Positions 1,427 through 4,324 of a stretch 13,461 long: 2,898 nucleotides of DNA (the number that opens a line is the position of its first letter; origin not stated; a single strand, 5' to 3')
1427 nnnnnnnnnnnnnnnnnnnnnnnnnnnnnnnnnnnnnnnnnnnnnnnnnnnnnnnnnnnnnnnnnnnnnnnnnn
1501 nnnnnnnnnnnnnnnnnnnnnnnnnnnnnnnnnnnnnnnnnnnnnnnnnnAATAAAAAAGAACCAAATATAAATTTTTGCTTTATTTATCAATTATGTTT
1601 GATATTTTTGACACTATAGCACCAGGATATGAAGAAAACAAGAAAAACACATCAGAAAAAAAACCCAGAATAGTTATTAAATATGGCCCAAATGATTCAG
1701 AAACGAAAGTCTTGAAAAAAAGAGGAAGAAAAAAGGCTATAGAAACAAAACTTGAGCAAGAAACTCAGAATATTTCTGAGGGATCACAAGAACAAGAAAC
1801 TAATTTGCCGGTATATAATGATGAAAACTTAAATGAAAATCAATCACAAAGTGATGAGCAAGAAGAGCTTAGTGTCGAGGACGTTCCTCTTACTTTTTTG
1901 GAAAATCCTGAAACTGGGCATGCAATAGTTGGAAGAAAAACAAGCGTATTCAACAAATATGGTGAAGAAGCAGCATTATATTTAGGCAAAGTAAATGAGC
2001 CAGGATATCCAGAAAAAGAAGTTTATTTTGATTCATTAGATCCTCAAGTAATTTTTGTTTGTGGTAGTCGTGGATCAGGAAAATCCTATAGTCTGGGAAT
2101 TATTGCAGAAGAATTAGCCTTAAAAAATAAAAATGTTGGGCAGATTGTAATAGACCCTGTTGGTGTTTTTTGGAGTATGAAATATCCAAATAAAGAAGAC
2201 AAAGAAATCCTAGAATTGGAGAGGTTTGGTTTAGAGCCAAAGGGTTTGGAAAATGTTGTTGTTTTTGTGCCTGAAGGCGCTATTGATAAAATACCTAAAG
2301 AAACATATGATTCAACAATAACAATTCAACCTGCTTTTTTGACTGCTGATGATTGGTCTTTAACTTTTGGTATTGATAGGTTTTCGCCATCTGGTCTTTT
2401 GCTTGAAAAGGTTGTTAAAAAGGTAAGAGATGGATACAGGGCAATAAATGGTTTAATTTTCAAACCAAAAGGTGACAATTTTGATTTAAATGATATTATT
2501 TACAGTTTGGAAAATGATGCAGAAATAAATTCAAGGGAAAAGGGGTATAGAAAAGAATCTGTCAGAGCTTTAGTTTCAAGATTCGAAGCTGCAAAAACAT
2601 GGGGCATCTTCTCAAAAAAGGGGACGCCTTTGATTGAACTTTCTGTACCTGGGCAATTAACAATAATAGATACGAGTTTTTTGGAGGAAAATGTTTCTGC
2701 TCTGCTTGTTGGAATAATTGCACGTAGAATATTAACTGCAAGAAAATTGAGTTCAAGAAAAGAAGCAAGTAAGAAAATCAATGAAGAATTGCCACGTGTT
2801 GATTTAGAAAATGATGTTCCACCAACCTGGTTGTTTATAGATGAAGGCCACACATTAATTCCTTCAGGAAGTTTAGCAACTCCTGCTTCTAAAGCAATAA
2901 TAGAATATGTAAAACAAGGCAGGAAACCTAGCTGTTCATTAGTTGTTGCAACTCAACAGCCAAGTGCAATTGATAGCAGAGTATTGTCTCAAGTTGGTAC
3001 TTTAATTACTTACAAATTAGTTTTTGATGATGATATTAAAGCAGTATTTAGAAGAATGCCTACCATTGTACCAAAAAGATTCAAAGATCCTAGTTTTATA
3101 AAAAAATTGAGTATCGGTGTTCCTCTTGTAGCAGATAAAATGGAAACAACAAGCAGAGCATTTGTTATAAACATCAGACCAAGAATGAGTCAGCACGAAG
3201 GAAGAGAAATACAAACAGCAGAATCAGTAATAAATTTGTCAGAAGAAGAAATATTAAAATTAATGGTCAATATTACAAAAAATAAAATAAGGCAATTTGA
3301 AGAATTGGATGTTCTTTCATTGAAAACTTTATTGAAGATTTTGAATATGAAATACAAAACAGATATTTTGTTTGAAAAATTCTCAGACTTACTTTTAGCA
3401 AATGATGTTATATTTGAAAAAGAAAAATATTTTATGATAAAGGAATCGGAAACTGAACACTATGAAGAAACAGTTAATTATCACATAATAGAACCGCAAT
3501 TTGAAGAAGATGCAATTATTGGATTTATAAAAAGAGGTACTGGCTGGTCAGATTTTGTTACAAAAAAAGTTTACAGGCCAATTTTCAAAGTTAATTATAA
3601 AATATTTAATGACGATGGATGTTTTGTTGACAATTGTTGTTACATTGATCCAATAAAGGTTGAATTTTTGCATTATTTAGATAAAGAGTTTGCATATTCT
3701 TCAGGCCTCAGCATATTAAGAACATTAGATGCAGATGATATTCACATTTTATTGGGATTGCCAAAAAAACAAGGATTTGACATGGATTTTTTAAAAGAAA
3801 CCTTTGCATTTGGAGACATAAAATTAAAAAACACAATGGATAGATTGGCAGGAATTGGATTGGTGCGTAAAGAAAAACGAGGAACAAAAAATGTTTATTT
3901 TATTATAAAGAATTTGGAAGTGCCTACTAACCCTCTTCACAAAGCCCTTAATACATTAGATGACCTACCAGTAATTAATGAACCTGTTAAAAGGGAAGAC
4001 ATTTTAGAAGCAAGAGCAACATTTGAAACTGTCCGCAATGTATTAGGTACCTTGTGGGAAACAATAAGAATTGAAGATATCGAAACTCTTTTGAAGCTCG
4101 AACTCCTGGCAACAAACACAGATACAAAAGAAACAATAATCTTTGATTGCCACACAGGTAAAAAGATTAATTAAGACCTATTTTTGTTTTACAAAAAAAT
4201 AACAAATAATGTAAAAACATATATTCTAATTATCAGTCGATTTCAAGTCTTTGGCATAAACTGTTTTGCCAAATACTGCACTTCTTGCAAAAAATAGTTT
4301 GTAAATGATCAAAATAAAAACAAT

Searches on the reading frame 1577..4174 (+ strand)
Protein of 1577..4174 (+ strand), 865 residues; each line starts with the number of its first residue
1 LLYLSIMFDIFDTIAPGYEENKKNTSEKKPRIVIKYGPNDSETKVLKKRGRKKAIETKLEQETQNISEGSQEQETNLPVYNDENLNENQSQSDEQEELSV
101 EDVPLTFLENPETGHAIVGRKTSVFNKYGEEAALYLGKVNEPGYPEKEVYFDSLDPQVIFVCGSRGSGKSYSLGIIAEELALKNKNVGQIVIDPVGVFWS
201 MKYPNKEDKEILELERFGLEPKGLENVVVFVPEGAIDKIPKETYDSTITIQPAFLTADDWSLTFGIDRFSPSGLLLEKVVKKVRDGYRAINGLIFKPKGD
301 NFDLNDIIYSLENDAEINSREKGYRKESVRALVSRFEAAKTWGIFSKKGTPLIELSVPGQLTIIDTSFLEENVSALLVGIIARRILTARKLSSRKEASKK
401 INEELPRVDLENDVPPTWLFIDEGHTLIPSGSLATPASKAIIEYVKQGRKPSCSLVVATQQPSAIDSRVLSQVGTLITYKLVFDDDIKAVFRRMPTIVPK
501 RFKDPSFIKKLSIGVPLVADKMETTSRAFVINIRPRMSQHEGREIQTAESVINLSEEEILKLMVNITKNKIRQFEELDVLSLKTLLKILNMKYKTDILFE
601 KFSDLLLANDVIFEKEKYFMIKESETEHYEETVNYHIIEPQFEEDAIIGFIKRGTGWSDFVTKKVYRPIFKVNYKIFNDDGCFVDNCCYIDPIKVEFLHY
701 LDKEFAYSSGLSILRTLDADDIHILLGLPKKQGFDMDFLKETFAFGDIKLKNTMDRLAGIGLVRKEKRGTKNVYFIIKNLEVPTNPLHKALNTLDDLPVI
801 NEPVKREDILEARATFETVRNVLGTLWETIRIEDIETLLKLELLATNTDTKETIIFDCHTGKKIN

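Call 5: search_protein_families(library=pfam, proteins=[window:1577-4174:+], max_evalue=0.1)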
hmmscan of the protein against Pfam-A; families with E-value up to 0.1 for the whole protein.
window:1577-4174:+ (865 aa): 4 families
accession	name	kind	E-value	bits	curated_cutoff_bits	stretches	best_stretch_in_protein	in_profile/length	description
PF01935.23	DUF87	-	6.4e-14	53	23.2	1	161-385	28-220/220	Helicase HerA, central domain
PF00004.35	AAA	-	0.0056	17.6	21.2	0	393-473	38-123/131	ATPase family associated with various cellular activities (AAA)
PF06414.18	Zeta_toxin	-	0.0062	16.4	22.3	1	148-187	9-46/199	Zeta toxin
PF05872.18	HerA_C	-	0.018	14.1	22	1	403-519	246-362/502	Helicase HerA-like C-terminal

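Call 6: search_protein_families(library=ncbifam, proteins=[window:1577-4174:+], max_evalue=0.1)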
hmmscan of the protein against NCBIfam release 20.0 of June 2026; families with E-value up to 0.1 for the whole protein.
window:1577-4174:+ (865 aa): 8 families
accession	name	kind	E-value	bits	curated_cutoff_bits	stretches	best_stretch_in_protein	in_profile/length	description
NF042943.1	HerA_antiphage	equivalog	9.9e-10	37.6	800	1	414-490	432-511/566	anti-phage-associated helicase HerA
NF042944.1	HerA_antiphage_2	equivalog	1e-09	37.7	850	1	360-497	378-511/576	anti-phage-associated helicase HerA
NF040819.1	helicase_HerA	equivalog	5.8e-09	35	970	1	322-492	297-478/561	DNA double-strand break repair helicase HerA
NF040937.1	HerA_Thermprot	equivalog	8.9e-07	27.7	800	1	349-491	297-424/487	DNA double-strand break repair helicase HerA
TIGR00929.1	VirB4_CagE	subfamily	0.0099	14.1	643.1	1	405-479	631-699/792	VirB4 family type IV secretion/conjugal transfer ATPase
NF040939.2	trans_reg_lrs14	equivalog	0.019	15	90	1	703-771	5-74/103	Lrs14 family HTH-type transcriptional regulator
NF033849.1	ser_rich_anae_1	subfamily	0.021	12.2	650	1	354-493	969-1102/1163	serine-rich protein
NF053606.1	Sta1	subfamily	0.023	14.8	80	1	703-772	4-73/100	Sta1 family transcriptional regulator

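Call 8: search_solved_structures(query=window:1577-4174:+, max_evalue=0.01)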
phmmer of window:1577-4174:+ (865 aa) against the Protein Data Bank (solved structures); distinct sequences matched with E-value up to 0.01: 7.
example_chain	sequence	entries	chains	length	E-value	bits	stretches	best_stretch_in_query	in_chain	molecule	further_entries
8xau_A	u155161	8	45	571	3.2e-08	35.6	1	360-498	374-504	ATP-binding protein | HerA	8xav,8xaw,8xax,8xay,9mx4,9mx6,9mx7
9c1m_M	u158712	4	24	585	1.1e-05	27.2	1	408-490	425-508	ATP-binding protein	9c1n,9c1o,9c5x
8wiv_A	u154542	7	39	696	0.00015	23.4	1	416-484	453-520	Helicase HerA central domain-containing protein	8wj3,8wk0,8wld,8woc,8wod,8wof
8ziq_M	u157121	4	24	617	0.00043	21.9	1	412-486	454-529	HerA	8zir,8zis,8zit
9x1l_A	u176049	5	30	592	0.00044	21.9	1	359-505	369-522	DNA helicase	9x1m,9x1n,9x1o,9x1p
8j4u_M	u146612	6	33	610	0.00046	21.8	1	416-493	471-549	Nucleoside triphosphate hydrolase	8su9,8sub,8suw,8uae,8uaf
4d2i_A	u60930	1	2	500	0.00086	20.9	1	275-493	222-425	HERA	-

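Call 9: find_homologous_proteins(query=window:1595-4174:+, max_evalue=0.001)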
Query window:1595-4174:+ (859 aa): 668 proteins with E <= 0.001 among 8000 candidates; the best 120 are listed.
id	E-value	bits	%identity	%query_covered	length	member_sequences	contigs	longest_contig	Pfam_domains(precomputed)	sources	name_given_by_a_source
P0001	0.0e+0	1917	100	100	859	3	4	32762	PF01935.24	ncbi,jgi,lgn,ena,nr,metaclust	ncbi:MAG: hypothetical protein COT14_00345 [Candidatus Diapherotrites archaeon CG08_land_8_20_14_0_2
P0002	0.0e+0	1460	74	100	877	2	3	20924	PF01935.24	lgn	-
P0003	0.0e+0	1449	79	82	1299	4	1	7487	PF01935.24,PF14528.12,PF14890.12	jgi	-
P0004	0.0e+0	1401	72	100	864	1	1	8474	PF01935.24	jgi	-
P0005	0.0e+0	1392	72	100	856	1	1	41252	PF01935.24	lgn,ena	-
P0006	0.0e+0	1316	67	100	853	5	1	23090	PF01935.24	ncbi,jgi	jgi:hypothetical protein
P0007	0.0e+0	1304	67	100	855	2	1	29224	PF01935.24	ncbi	-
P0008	0.0e+0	1288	71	89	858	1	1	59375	PF01935.24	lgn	-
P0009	0.0e+0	1276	70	89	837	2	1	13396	PF01935.24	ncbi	-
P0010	0.0e+0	1265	70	91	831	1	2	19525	PF01935.24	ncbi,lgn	-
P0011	0.0e+0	1157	63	90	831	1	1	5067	PF01935.24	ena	-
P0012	0.0e+0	1137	58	100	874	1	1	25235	PF01935.24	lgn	-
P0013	0.0e+0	1133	62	82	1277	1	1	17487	PF01935.24,PF14528.12,PF01079.26,PF14890.12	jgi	jgi:intein/homing endonuclease/DNA helicase HerA-like ATPase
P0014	0.0e+0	1089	62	89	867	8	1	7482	PF01935.24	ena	-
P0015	1.7e-216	739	59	57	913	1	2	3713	PF01935.24,PF05872.19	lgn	-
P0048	5.7e-203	695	43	88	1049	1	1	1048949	PF01935.24,PF05872.19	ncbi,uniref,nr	ncbi:MAG: ATP-binding protein [Candidatus Iainarchaeum archaeon]|uniref:ATP-binding protein n=1 Tax=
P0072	2.1e-200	686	45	89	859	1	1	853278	PF01935.24,PF03413.26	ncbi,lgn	-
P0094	1.5e-198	680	44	85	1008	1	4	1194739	PF01935.24,PF03413.26,PF00004.36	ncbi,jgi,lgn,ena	-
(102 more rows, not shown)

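Call 10: find_encoding_contigs(protein=P0001, flank=10000, max_places=4)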
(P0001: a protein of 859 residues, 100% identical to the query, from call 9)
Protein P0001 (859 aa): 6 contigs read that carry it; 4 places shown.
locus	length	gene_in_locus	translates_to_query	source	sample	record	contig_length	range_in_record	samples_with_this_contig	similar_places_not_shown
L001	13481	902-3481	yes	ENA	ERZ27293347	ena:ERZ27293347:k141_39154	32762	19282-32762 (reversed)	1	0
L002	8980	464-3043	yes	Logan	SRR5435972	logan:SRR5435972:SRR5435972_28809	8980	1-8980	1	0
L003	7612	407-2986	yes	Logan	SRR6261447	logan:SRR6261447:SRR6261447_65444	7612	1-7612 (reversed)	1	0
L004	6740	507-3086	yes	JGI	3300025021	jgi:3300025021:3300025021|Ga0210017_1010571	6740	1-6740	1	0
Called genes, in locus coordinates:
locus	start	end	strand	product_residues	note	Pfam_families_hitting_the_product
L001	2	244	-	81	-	?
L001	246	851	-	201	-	-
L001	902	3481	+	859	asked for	PF01935:DUF87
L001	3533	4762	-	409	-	-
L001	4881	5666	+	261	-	PF01047:MarR, PF12802:MarR_2, PF13412:HTH_24 (weak), PF24034:DUF7343 (weak)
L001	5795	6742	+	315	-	-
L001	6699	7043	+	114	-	-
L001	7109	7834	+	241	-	PF03009:GDPD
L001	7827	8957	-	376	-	PF00226:DnaJ, PF01556:DnaJ_C, PF00684:DnaJ_CXXCXGXG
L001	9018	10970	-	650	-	PF00012:HSP70, PF06723:MreB_Mbl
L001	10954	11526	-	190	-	PF01025:GrpE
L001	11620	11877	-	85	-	-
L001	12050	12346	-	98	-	PF01909:NTP_transf_2, PF18765:Polbeta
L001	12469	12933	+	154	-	PF00383:dCMP_cyt_deam_1, PF14437:MafB19-deam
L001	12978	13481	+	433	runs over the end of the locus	PF01336:tRNA_anti-codon, PF00152:tRNA-synt_2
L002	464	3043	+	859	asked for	PF01935:DUF87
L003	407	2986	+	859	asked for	PF01935:DUF87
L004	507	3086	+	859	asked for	PF01935:DUF87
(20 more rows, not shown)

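Call 11: find_encoding_contigs(protein=P0005, flank=10000, max_places=2)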
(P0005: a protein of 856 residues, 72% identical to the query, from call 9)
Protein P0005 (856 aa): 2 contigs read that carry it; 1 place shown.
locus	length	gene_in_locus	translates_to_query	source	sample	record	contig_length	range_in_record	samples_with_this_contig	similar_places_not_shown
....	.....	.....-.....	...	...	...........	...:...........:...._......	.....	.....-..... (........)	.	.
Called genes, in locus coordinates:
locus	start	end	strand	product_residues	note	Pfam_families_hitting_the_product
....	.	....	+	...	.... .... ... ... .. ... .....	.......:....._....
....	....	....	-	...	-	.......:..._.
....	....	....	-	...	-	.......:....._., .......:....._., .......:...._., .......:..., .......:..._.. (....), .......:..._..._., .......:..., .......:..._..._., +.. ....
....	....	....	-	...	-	-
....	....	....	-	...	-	-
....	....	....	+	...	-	-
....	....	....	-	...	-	-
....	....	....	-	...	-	-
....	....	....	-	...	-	-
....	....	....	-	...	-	-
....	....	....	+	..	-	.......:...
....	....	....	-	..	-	-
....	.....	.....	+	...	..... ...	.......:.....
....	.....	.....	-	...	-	-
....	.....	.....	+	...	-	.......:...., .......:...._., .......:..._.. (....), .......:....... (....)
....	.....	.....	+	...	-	-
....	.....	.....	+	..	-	-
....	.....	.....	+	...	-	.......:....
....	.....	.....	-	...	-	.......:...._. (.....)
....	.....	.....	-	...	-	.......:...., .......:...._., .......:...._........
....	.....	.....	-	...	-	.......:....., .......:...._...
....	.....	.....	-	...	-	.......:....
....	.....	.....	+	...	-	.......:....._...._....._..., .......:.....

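Call 12: find_encoding_contigs(protein=P0008, flank=10000, max_places=2)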
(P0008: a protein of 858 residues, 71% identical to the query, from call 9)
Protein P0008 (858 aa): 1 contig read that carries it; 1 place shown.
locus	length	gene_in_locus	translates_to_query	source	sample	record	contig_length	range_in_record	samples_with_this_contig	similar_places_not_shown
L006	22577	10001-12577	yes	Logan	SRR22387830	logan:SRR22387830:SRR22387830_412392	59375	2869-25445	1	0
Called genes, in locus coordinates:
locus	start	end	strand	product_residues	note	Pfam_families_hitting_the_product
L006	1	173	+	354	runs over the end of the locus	PF14528:LAGLIDADG_3 (weak)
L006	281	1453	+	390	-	PF00149:Metallophos (weak)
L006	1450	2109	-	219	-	-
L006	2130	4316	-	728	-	PF02359:CDC48_N, PF02933:CDC48_2, PF05496:RuvB_N, PF13191:AAA_16 (weak), PF00004:AAA, PF17862:AAA_lid_3, PF05496:RuvB_N (weak), PF00004:AAA, +28 more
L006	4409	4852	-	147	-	-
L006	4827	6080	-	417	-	-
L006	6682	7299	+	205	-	-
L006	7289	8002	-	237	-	-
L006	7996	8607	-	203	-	-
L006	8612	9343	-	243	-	-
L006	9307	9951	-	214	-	-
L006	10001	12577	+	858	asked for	PF01935:DUF87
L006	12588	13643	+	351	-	-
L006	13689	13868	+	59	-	-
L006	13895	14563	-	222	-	PF01909:NTP_transf_2 (weak), PF18765:Polbeta (weak)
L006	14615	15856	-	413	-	-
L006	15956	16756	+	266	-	PF13545:HTH_Crp_2 (faint), PF01047:MarR, PF24034:DUF7343 (weak)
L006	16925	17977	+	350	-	-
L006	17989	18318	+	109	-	-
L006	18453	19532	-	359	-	PF13433:Peripla_BP_5 (weak), PF13458:Peripla_BP_6, PF01094:ANF_receptor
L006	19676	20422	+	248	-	PF01978:TrmB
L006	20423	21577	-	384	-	PF00226:DnaJ, PF01556:DnaJ_C, PF00684:DnaJ_CXXCXGXG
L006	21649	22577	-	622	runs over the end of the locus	PF00012:HSP70, PF06723:MreB_Mbl, PF00012:HSP70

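Call 13: find_encoding_contigs(protein=P0007, flank=10000, max_places=2)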
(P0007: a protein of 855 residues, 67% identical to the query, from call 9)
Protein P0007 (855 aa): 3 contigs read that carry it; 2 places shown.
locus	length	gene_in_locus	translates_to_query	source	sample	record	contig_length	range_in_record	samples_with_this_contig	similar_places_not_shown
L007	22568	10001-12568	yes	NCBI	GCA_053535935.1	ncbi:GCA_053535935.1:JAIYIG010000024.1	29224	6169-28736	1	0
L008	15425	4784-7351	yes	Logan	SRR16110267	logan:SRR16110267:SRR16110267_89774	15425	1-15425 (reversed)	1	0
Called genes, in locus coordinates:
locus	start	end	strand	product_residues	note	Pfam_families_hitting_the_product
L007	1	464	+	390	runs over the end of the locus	PF00149:Metallophos (weak)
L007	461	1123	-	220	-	-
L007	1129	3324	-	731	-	PF02359:CDC48_N, PF02933:CDC48_2, PF05496:RuvB_N, PF13191:AAA_16 (weak), PF00004:AAA, PF17862:AAA_lid_3, PF00004:AAA, PF17862:AAA_lid_3, +28 more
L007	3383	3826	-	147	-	-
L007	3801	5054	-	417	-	-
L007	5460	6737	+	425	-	PF13173:AAA_14, PF13635:DUF4143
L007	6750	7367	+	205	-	-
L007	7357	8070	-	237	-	-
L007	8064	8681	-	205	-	-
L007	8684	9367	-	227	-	-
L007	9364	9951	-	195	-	-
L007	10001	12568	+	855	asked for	PF01935:DUF87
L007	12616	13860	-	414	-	-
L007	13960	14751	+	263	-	PF01047:MarR, PF24034:DUF7343 (weak)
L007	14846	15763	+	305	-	-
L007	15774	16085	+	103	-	-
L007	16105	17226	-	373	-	PF13458:Peripla_BP_6, PF01094:ANF_receptor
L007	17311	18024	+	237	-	PF01978:TrmB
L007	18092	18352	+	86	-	-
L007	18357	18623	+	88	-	-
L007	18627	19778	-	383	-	PF00226:DnaJ, PF01556:DnaJ_C, PF00684:DnaJ_CXXCXGXG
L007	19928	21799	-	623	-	PF00012:HSP70, PF06723:MreB_Mbl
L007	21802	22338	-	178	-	PF01025:GrpE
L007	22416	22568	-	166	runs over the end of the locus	PF04307:YdjM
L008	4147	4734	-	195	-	-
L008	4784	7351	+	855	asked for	PF01935:DUF87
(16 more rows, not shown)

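Call 14: find_encoding_contigs(protein=P0048, flank=10000, max_places=1)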
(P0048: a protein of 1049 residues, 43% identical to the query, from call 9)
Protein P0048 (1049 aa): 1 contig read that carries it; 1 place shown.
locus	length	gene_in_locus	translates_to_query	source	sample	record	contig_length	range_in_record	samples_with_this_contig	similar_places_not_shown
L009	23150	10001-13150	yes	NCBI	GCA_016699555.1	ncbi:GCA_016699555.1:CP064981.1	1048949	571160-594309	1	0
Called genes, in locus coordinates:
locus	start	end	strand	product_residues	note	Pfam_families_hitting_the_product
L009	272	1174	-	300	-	-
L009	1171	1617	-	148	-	-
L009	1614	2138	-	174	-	-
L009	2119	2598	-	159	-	-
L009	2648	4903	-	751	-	-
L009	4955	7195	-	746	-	-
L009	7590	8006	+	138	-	PF11969:DcpS_C, PF01230:HIT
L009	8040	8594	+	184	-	-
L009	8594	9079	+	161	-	-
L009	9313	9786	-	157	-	-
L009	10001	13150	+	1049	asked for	PF01935:DUF87, PF05872:HerA_C (faint)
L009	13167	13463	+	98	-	-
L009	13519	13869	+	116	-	PF12089:DUF3566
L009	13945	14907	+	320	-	PF00188:CAP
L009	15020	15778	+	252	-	PF01145:Band_7, PF13421:Band_7_1 (weak)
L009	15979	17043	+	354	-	-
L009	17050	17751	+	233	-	-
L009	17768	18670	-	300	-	-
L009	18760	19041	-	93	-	PF00935:Ribosomal_L44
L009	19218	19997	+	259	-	PF10110:GPDPase_memb (weak)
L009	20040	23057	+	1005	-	PF02463:SMC_N, PF13304:AAA_21 (weak), PF13476:AAA_23, PF13555:AAA_29 (weak), PF13304:AAA_21 (weak)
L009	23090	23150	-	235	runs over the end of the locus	-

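Call 15: find_encoding_contigs(protein=P0072, flank=10000, max_places=1)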
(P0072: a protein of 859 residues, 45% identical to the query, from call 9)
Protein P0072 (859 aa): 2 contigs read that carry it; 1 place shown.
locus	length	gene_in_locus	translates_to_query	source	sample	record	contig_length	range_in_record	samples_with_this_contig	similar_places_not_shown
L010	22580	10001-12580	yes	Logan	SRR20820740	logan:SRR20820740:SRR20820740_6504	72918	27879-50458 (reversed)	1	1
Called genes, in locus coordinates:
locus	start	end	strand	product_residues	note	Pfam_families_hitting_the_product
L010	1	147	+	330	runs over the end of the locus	-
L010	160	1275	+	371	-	PF01555:N6_N4_Mtase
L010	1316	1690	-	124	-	-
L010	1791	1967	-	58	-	PF03966:Trm112p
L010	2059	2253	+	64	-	-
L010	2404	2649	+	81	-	PF01037:AsnC_trans_reg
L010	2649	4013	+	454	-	PF00682:HMGL-like, PF22617:HCS_D2, PF01037:AsnC_trans_reg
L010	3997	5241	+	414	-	PF00330:Aconitase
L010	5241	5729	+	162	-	PF00694:Aconitase_C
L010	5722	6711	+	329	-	PF00180:Iso_dh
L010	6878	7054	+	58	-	-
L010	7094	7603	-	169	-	PF02778:tRNA_int_endo_N, PF01974:tRNA_int_endo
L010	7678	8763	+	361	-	PF00579:tRNA-synt_1b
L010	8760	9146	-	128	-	-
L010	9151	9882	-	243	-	-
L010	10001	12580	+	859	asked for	PF01935:DUF87, PF03413:PepSY (faint)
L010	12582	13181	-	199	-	PF24894:Hexapep_GlmU (faint), PF25084:LbH_EIF2B, PF14602:Hexapep_2 (faint), PF00132:Hexapep, PF25087:GMPPB_C, PF00132:Hexapep (weak)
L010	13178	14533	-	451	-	PF02878:PGM_PMM_I, PF02879:PGM_PMM_II, PF02880:PGM_PMM_III, PF00408:PGM_PMM_IV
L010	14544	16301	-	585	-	PF13230:GATase_4 (weak), PF13522:GATase_6, PF13537:GATase_7, PF01380:SIS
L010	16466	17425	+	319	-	PF05124:S_layer_C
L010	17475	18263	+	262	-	-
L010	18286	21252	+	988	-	PF02463:SMC_N, PF13175:AAA_15, PF13304:AAA_21, PF13555:AAA_29, PF02463:SMC_N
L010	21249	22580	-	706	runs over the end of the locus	PF05362:Lon_C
